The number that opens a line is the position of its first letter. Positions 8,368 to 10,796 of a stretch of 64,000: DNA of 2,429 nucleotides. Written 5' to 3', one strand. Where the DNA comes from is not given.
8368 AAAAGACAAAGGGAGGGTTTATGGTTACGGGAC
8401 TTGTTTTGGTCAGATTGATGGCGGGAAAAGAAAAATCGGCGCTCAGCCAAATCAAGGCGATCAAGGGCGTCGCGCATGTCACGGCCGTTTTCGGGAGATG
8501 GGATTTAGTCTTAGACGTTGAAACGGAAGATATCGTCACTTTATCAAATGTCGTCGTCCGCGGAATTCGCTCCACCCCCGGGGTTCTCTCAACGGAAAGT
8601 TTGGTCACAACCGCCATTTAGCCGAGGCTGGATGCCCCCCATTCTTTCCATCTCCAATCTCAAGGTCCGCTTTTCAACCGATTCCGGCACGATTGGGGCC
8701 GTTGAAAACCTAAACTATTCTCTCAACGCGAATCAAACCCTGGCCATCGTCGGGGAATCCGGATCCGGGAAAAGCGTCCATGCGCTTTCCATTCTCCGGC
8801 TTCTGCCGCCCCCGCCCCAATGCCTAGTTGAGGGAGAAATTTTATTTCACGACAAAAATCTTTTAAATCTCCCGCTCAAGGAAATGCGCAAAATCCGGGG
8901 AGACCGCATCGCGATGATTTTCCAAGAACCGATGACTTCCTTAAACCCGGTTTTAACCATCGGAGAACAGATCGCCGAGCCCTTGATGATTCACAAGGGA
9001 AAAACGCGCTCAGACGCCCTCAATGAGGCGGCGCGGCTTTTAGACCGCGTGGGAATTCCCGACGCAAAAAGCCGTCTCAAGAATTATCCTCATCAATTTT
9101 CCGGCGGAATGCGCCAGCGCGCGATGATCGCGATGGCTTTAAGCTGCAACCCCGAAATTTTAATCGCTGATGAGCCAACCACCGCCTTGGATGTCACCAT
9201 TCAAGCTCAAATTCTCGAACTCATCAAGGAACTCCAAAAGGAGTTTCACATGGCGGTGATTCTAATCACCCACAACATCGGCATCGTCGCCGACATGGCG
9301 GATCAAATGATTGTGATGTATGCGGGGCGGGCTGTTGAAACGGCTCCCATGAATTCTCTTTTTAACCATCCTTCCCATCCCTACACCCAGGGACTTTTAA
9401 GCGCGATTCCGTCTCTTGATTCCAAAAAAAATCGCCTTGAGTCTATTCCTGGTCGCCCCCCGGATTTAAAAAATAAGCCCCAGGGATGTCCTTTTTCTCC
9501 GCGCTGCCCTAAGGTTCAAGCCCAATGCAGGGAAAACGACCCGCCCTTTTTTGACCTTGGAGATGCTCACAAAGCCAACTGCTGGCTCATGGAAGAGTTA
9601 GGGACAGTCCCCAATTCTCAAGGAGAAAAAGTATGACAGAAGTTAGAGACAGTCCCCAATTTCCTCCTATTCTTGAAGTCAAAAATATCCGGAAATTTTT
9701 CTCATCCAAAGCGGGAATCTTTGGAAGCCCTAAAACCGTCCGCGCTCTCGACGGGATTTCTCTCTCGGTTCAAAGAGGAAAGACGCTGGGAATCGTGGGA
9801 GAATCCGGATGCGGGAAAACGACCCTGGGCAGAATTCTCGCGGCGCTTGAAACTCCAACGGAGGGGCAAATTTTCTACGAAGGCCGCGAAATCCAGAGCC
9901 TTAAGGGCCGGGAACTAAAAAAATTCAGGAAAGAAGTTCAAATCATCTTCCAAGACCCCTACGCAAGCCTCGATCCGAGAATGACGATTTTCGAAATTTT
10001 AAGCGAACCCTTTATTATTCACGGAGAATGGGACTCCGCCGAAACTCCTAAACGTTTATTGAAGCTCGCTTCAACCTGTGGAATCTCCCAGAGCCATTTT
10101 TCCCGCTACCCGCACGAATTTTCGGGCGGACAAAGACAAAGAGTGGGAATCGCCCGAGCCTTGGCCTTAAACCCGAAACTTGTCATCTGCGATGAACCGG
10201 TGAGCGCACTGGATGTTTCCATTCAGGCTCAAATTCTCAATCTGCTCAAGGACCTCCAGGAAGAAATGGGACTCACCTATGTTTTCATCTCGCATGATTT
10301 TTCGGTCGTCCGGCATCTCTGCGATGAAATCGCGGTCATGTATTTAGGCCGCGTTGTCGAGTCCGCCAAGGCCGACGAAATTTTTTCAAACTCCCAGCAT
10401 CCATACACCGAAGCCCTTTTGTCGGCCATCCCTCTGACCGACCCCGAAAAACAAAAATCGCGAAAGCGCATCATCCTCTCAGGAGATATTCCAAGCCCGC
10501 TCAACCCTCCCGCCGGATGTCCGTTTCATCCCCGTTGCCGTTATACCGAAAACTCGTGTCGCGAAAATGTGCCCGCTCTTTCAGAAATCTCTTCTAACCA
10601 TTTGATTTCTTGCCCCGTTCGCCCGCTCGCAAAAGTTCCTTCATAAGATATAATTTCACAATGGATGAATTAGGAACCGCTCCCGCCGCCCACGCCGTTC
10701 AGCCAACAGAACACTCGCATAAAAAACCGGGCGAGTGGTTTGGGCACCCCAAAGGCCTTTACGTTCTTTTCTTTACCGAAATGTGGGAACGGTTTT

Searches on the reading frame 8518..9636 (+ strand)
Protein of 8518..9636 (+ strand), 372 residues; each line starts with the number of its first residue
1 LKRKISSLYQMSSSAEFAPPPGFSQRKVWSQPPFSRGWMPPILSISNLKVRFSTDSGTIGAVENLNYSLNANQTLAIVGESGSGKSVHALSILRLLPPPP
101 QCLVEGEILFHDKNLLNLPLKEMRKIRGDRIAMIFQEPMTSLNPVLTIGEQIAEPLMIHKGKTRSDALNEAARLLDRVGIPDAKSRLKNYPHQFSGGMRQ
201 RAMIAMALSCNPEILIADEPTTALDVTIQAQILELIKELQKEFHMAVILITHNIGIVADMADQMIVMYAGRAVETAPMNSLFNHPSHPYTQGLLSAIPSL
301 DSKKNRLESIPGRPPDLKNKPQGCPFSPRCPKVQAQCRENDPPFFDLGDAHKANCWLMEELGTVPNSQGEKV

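Call 35: search_protein_families(library=pfam, proteins=[window:8518-9636:+])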
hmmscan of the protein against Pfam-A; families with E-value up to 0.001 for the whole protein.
window:8518-9636:+ (372 aa): 5 families
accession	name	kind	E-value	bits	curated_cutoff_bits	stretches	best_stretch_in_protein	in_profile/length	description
PF00005.33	ABC_tran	-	7.4e-30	104.8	25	1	63-222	2-137/137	ABC transporter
PF08352.17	oligo_HPY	-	7.1e-23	81.2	27.1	1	273-337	1-65/65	Oligopeptide/dipeptide transporter, C-terminal region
PF13304.12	AAA_21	-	1.7e-07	32.1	27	1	188-257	232-303/304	AAA domain, putative AbiEii toxin, Type IV TA system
PF02463.25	SMC_N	-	1.1e-05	25.4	40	0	183-269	135-213/220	RecF/RecN/SMC N terminal domain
PF13401.12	AAA_22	-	0.00075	20.3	27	0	73-251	6-122/130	AAA domain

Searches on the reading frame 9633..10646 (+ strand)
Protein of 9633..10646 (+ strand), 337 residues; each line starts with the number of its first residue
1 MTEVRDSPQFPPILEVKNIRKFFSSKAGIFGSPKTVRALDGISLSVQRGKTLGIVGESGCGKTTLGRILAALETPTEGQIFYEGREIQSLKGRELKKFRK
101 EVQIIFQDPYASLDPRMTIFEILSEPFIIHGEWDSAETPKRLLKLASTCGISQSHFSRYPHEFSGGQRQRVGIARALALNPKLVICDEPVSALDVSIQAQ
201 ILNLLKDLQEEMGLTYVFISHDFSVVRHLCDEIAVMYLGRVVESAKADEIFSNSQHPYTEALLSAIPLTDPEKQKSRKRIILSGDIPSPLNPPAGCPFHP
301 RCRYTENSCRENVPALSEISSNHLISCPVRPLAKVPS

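Call 35: search_protein_families(library=pfam, proteins=[window:9633-10646:+])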
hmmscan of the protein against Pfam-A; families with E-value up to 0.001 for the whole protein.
window:9633-10646:+ (337 aa): 4 families
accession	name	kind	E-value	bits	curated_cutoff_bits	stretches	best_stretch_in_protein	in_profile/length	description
PF00005.33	ABC_tran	-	4.5e-36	124.9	25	1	39-190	1-136/137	ABC transporter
PF08352.17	oligo_HPY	-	2.8e-18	66.5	27.1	1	242-309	1-65/65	Oligopeptide/dipeptide transporter, C-terminal region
PF13304.12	AAA_21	-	1.6e-05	25.6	27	0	159-222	234-299/304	AAA domain, putative AbiEii toxin, Type IV TA system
PF13166.12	AAA_13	-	0.00033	19.9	36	0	180-230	526-578/713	AAA domain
